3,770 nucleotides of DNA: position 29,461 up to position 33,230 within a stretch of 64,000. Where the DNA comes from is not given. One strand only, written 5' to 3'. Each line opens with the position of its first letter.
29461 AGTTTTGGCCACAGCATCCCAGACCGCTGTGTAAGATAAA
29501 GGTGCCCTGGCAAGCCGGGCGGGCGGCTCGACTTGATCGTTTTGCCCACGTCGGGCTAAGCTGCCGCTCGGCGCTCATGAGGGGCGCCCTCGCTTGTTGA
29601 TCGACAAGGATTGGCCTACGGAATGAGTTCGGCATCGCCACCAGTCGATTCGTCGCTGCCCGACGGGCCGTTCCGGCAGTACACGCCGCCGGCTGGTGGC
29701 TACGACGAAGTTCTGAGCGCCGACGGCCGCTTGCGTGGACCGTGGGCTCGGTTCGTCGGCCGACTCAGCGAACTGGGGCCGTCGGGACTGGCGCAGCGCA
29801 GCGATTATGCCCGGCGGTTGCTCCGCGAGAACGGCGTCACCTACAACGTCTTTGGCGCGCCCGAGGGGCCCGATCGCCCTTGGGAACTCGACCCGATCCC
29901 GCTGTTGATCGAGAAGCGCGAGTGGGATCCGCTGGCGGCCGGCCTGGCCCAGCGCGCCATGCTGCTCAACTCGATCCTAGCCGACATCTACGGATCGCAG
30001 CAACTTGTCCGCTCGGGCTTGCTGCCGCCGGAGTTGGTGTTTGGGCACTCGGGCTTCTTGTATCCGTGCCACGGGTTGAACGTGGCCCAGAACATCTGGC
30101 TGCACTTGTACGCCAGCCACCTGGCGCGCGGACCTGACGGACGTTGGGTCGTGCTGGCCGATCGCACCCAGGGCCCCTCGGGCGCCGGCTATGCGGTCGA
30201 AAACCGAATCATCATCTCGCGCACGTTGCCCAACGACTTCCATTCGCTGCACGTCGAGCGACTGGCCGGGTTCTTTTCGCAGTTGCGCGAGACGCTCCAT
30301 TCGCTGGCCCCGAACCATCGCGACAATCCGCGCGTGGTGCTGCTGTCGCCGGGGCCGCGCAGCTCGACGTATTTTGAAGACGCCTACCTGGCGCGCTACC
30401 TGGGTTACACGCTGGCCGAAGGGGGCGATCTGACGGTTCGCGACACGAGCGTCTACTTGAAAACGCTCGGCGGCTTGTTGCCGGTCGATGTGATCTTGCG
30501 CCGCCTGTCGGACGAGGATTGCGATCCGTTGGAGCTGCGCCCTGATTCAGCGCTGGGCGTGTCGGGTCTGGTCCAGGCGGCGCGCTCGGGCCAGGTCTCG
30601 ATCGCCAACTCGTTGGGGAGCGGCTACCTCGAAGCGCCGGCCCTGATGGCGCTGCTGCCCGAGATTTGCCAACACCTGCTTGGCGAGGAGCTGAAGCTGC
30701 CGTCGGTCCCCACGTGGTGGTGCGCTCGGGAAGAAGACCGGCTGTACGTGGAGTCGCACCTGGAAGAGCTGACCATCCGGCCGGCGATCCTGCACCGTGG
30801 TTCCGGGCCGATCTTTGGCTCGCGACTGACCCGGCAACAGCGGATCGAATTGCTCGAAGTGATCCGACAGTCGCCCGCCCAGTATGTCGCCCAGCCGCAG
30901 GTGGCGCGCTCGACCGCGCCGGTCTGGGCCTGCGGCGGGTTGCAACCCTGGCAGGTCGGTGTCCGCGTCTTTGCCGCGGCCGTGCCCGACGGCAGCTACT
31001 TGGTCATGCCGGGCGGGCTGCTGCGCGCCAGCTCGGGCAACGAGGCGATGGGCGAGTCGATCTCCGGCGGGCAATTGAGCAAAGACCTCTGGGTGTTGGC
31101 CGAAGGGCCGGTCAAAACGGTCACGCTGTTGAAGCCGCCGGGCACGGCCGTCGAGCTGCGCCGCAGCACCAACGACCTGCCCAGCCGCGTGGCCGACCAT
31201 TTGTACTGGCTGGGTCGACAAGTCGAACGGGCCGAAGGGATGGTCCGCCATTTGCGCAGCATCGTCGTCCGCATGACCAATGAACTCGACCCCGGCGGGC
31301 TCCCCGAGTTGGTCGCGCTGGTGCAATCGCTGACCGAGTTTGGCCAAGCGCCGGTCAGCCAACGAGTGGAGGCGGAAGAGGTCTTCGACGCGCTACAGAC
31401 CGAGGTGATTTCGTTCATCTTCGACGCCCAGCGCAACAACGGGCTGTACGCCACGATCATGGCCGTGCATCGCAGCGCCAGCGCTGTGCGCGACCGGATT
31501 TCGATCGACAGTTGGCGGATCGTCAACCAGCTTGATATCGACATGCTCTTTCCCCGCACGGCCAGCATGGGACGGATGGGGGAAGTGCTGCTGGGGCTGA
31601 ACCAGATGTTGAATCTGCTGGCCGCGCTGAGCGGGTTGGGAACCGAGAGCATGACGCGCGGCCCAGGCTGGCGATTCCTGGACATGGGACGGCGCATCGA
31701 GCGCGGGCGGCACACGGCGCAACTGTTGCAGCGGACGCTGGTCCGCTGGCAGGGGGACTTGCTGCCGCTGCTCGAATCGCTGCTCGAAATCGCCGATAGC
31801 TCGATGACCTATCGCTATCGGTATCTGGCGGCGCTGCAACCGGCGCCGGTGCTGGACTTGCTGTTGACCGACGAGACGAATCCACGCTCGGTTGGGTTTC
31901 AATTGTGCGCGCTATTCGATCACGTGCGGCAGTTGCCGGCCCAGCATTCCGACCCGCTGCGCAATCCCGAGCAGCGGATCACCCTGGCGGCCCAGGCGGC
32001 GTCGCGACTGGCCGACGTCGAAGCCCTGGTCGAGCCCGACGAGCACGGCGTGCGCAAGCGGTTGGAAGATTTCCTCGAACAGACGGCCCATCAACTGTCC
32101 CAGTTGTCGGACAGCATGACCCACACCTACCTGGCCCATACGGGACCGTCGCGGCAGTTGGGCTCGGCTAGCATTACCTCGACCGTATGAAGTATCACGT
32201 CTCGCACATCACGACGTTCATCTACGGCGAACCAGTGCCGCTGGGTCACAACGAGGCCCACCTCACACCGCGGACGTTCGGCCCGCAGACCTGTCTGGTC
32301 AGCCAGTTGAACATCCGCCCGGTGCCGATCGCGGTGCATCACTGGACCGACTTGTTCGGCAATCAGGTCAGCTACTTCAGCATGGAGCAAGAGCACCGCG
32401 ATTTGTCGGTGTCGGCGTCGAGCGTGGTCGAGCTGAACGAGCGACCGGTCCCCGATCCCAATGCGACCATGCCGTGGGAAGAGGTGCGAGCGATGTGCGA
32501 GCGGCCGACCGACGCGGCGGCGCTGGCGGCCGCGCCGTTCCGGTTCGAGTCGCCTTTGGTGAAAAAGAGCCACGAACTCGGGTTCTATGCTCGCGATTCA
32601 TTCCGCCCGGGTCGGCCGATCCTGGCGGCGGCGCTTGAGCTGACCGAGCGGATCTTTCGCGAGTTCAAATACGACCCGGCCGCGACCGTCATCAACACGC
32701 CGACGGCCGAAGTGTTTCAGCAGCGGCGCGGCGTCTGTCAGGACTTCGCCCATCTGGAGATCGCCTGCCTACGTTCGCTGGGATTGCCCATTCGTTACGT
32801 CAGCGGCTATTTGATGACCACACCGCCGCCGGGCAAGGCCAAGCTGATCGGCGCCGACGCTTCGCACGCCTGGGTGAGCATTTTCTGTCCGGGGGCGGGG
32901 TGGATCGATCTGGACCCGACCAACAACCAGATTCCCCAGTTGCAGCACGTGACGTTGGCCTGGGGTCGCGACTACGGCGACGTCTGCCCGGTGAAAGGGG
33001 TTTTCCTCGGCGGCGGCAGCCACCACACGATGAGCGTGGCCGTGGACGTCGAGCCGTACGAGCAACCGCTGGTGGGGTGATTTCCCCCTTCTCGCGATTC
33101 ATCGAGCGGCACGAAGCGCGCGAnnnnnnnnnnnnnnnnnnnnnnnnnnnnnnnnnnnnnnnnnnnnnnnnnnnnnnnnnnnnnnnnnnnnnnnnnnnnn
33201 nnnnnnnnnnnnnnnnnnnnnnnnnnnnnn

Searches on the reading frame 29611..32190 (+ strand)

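Call 20: search_protein_families(library=pfam, proteins=[window:29611-32190:+], max_evalue=0.001)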
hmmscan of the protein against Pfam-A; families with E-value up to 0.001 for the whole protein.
window:29611-32190:+ (859 aa): 3 families
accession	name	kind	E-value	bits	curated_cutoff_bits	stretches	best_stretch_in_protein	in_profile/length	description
PF14403.11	CP_ATPgrasp_2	-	1.2e-145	485.6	32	1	97-473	1-373/374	Circularly permuted ATP-grasp type 2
PF04174.18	CP_ATPgrasp_1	-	1.4e-97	327.1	23.1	1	97-428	1-332/332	A circularly permuted ATPgrasp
PF04168.17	Alpha-E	-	2.9e-69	234.5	20.8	1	523-841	1-294/294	A predicted alpha-helical domain with a conserved ER motif.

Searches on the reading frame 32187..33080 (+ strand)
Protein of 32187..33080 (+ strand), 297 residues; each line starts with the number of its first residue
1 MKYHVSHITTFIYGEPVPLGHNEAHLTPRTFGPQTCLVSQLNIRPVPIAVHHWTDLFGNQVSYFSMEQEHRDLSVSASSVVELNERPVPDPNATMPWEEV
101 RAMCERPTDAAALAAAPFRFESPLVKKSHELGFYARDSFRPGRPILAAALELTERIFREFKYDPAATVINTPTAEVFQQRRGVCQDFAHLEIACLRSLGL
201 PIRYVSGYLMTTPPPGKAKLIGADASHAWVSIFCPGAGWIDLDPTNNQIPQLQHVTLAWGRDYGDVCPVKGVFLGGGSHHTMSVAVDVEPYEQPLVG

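Call 20: search_protein_families(library=pfam, proteins=[window:32187-33080:+], max_evalue=0.001)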
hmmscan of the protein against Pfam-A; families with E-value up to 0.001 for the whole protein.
window:32187-33080:+ (297 aa): 2 families
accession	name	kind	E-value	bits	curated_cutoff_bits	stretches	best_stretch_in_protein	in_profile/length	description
PF08379.15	Bact_transglu_N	-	2.2e-22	80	27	1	3-82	1-80/80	Bacterial transglutaminase-like N-terminal region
PF01841.26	Transglut_core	-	1.2e-19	71.1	23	1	143-244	12-108/108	Transglutaminase-like superfamily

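Call 68: find_homologous_proteins(query=window:32187-33080:+, max_evalue=1e-60)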
Query window:32187-33080:+ (297 aa): 7824 proteins with E <= 1e-60 among 8000 candidates; the best 120 are listed.
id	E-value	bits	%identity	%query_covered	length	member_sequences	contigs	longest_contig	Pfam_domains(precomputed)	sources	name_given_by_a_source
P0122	5.4e-205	698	100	100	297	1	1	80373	PF08379.16,PF01841.26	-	-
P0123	2.4e-170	584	82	99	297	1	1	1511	PF08379.16,PF01841.26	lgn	-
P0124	1.8e-138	479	69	98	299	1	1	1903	PF08379.16,PF01841.26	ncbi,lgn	-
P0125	3.2e-131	455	65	99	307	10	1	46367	PF08379.16,PF01841.26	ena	-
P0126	1.3e-125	437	64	98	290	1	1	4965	PF08379.16,PF01841.26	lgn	-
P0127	1.7e-125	437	64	99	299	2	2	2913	PF08379.16,PF01841.26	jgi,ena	-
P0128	2.5e-123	430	65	97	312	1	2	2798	PF08379.16,PF01841.26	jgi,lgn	jgi:transglutaminase-like putative cysteine protease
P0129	3.3e-123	429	65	97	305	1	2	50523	PF08379.16,PF01841.26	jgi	jgi:transglutaminase-like putative cysteine protease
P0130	9.5e-123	428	65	98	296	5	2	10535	PF08379.16,PF01841.26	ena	-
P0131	1.1e-122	427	63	99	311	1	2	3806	PF08379.16,PF01841.26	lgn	-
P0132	1.3e-122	427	62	98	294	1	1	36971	PF08379.16,PF01841.26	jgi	jgi:transglutaminase-like putative cysteine protease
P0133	2.3e-122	426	63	98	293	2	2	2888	PF08379.16,PF01841.26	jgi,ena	jgi:transglutaminase-like putative cysteine protease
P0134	3.5e-122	426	64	98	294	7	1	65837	PF08379.16,PF01841.26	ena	-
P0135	3.7e-122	426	63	98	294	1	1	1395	PF08379.16,PF01841.26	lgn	-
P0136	1.1e-121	424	64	97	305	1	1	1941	PF08379.16,PF01841.26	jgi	jgi:transglutaminase-like putative cysteine protease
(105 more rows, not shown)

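Call 69: find_encoding_contigs(protein=P0123, flank=3000, max_places=3)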
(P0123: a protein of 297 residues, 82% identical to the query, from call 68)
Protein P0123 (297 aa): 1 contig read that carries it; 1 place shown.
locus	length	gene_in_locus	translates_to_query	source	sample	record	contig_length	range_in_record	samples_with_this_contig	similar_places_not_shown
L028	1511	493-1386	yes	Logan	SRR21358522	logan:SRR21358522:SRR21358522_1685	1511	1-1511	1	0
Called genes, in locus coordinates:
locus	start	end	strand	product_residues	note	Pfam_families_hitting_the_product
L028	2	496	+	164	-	?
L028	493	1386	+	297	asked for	PF08379:Bact_transglu_N, PF01841:Transglut_core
